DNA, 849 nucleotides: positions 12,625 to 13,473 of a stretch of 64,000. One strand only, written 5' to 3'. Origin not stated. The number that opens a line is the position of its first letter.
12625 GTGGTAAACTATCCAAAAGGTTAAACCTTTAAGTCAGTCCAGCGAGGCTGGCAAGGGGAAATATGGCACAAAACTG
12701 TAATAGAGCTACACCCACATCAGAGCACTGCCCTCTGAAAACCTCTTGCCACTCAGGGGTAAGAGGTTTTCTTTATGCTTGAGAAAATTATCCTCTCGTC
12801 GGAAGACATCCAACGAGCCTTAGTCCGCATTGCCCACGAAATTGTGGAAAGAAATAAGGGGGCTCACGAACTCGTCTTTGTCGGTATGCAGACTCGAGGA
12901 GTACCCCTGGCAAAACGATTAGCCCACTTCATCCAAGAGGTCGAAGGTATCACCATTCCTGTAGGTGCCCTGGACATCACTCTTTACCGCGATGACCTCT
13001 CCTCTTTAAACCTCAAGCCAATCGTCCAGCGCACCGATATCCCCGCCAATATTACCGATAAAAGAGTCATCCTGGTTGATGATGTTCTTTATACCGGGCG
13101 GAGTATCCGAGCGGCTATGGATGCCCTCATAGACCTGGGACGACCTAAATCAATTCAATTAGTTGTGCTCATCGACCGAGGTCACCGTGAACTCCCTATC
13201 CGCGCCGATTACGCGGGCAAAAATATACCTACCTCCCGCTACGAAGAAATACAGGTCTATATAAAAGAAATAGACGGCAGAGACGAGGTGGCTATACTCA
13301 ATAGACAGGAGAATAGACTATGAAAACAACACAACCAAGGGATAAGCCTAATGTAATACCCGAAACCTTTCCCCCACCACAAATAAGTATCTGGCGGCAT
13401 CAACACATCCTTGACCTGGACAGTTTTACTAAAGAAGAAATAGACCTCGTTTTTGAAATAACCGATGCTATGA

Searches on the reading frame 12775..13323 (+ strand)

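Call 14: search_protein_families(library=pfam, proteins=[window:12775-13323:+], max_evalue=0.001)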
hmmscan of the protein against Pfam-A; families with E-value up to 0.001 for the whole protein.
window:12775-13323:+ (182 aa): 3 families
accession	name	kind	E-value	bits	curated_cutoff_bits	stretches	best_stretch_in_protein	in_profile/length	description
PF00156.33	Pribosyltran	-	1.3e-22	80.3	26.3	1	8-160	7-152/158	Phosphoribosyl transferase domain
PF14681.12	UPRTase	-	1.5e-07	31.6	27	1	67-134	95-160/206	Uracil phosphoribosyltransferase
PF24390.1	PRTase-CE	-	0.00022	21.6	27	1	75-131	84-142/253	PRTase-CE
